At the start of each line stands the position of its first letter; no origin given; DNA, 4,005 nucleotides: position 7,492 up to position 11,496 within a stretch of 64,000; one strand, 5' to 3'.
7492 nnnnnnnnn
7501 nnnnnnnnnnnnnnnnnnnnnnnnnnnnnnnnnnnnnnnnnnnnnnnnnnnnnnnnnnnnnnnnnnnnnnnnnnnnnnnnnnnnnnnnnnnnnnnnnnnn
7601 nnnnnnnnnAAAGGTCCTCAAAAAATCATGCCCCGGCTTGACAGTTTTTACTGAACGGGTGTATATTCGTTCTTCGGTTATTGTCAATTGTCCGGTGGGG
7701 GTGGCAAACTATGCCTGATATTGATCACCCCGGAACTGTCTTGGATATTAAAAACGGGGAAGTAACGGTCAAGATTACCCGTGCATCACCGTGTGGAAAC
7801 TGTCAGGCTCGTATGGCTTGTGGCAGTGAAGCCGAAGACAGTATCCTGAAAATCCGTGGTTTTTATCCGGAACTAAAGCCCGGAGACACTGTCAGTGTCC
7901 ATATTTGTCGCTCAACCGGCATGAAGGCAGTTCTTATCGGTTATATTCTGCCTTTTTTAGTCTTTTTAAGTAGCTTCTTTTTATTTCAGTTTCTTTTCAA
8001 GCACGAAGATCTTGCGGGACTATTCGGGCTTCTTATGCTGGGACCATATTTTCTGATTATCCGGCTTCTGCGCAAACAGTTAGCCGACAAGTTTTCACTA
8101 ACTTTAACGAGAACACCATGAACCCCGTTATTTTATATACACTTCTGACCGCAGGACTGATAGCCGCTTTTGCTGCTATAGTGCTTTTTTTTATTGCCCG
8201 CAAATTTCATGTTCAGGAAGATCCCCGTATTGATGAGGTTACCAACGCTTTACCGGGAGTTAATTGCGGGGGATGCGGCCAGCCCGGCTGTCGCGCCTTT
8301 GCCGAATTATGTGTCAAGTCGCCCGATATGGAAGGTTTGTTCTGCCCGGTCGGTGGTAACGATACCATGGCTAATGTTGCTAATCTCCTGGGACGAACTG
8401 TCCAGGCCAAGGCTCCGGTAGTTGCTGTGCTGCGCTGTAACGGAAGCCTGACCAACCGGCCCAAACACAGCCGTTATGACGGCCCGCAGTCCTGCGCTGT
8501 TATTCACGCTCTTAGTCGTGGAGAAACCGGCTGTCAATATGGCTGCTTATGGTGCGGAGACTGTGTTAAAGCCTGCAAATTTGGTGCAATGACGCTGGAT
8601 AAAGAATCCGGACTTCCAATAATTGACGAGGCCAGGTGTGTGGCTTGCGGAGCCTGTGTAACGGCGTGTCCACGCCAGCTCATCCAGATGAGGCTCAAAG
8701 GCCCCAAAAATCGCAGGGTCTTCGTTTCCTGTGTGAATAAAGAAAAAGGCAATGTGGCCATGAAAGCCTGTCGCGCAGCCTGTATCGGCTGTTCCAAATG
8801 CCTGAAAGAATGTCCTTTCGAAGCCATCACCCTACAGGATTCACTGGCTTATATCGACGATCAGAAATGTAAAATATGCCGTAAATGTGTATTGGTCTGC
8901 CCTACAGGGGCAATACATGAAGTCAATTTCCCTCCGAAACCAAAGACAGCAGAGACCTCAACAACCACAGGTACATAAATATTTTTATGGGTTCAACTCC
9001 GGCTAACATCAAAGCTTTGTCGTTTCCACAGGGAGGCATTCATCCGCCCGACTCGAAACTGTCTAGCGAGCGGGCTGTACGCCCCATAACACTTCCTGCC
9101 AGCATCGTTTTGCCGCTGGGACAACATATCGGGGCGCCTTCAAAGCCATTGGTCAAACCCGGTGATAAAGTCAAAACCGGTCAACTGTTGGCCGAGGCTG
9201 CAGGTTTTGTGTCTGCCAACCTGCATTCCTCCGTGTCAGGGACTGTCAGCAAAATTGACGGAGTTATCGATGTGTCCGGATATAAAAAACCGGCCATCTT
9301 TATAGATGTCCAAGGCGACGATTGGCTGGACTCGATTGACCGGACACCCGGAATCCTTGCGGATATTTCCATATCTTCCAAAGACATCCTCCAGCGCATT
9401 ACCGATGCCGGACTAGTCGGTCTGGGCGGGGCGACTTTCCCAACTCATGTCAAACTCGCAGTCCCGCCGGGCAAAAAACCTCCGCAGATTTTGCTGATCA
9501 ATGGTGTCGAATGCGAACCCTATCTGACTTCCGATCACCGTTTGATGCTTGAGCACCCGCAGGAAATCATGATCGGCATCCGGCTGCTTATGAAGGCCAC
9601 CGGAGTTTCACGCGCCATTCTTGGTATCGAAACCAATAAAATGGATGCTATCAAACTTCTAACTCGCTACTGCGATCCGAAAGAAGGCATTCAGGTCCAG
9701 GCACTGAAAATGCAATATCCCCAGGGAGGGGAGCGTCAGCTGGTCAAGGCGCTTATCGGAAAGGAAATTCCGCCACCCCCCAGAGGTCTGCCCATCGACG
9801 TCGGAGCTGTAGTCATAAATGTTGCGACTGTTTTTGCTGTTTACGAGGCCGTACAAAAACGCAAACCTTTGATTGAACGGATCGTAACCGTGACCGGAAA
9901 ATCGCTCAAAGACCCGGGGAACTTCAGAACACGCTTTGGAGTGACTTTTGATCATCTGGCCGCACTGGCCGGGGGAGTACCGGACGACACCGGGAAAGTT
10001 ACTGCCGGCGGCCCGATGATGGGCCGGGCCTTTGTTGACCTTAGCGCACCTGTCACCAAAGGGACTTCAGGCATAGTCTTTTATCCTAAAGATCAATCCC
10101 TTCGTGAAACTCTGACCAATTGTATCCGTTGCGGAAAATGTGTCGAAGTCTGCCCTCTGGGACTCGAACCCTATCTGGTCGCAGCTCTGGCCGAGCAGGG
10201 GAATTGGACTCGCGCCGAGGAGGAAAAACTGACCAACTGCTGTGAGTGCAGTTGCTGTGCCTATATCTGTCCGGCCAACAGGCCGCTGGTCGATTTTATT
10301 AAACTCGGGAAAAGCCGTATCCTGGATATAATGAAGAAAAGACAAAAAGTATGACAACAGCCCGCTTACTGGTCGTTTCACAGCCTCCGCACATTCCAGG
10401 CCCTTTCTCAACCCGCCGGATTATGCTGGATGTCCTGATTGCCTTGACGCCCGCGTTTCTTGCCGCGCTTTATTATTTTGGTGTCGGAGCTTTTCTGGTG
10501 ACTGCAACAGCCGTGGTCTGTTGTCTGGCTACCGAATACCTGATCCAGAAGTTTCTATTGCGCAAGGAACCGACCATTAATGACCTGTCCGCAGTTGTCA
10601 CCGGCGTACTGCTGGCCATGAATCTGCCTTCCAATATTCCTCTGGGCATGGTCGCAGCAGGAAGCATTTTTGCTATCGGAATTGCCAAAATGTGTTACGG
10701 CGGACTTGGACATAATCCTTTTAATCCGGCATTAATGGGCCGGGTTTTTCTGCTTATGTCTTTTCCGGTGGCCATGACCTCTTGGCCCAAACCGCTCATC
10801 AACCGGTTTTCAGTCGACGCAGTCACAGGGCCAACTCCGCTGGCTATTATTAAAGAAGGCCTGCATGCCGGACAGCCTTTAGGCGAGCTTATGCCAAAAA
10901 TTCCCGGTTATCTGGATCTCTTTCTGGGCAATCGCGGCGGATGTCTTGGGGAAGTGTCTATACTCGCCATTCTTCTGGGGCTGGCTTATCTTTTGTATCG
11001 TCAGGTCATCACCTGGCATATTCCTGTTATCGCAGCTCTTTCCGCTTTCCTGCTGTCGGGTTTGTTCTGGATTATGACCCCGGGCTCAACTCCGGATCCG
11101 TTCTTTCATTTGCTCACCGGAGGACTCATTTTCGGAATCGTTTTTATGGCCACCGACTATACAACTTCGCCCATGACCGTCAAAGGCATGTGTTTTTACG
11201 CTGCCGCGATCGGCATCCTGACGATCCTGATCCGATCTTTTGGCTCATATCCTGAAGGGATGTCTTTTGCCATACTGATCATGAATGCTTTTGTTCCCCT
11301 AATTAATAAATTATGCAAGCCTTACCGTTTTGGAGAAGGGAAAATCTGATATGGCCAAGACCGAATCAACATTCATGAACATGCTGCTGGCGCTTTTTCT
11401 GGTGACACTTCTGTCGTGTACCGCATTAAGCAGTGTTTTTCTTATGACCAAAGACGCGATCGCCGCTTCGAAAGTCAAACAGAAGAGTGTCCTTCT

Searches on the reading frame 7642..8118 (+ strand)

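Call 36: search_protein_families(library=pfam, proteins=[window:7642-8118:+], max_evalue=0.0001)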
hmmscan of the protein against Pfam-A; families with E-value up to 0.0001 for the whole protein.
window:7642-8118:+ (159 aa): 1 family
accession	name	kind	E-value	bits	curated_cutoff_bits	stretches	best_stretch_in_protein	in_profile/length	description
PF04246.17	RseC_MucC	-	1.3e-26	93.4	24.4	1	33-154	1-125/130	Positive regulator of sigma(E), RseC/MucC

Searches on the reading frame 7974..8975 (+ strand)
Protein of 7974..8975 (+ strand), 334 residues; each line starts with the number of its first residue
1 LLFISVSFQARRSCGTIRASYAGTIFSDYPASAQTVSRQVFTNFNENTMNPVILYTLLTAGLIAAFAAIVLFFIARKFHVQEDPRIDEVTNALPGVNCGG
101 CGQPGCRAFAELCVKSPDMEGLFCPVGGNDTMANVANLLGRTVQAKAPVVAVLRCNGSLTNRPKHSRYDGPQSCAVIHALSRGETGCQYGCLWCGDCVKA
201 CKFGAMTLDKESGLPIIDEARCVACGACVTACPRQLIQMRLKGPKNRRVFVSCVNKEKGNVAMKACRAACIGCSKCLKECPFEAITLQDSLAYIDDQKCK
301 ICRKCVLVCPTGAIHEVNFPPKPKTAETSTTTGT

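Call 36: search_protein_families(library=pfam, proteins=[window:7974-8975:+], max_evalue=0.0001)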
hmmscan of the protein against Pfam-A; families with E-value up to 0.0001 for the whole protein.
window:7974-8975:+ (334 aa): 10 families
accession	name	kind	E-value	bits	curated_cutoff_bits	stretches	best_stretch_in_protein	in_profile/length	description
PF12838.12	Fer4_7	-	8.4e-18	65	27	2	191-234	2-50/52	4Fe-4S dicluster domain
PF13187.11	Fer4_9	-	3.5e-17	62.6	27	2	191-236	2-51/52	4Fe-4S dicluster domain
PF12837.12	Fer4_6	-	4.4e-16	58.4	25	2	215-237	2-24/24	4Fe-4S binding domain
PF00037.32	Fer4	-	1.2e-15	57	21.1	2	215-235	1-21/24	4Fe-4S binding domain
PF13484.11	Fer4_16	-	2.5e-12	47.8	30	1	221-282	1-65/66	4Fe-4S double cluster binding domain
PF14697.11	Fer4_21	-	1.7e-11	44.5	35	2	268-314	6-57/59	4Fe-4S dicluster domain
PF13237.11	Fer4_10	-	2.8e-10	40.4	25.5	1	267-310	6-53/53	4Fe-4S dicluster domain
PF12797.12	Fer4_2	-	3.1e-10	39.8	24.5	1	215-233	3-21/22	4Fe-4S binding domain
PF04060.18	FeS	-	3.5e-08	33.5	23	1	93-114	1-22/33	Putative Fe-S cluster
PF25160.1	LdpA_Fe-S-bd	-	3e-06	27.3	27.6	0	276-318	9-47/49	LdpA Fe-S cluster-binding domain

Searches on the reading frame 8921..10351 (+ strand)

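Call 36: search_protein_families(library=pfam, proteins=[window:8921-10351:+], max_evalue=0.0001)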
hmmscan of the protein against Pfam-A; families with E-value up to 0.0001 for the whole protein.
window:8921-10351:+ (477 aa): 6 families
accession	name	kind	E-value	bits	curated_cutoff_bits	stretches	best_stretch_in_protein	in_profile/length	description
PF01512.22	Complex1_51K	-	4e-48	163.6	31.2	1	160-309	1-150/150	Nuo51 FMN-binding domain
PF13375.12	RnfC_N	-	3.9e-29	101.1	25.6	1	37-131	4-99/101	RnfC Barrel sandwich hybrid domain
PF10531.15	SLBB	-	4.6e-08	33.2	27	1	321-369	1-54/55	SLBB domain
PF13183.11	Fer4_8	-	3.9e-05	24.5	27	0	391-414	44-67/68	4Fe-4S dicluster domain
PF13237.11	Fer4_10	-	5.2e-05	23.5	25.5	1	397-451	5-53/53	4Fe-4S dicluster domain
PF13746.11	Fer4_18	-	6.4e-05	23.6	27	0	390-415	50-75/114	4Fe-4S dicluster domain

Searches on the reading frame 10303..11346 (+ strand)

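Call 36: search_protein_families(library=pfam, proteins=[window:10303-11346:+], max_evalue=0.0001)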
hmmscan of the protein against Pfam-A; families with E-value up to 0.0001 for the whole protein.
window:10303-11346:+ (348 aa): 1 family
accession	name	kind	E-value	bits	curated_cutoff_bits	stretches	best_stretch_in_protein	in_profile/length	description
PF03116.20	NQR2_RnfD_RnfE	-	8.3e-114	380.4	27.7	1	25-344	2-296/296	NQR2, RnfD, RnfE family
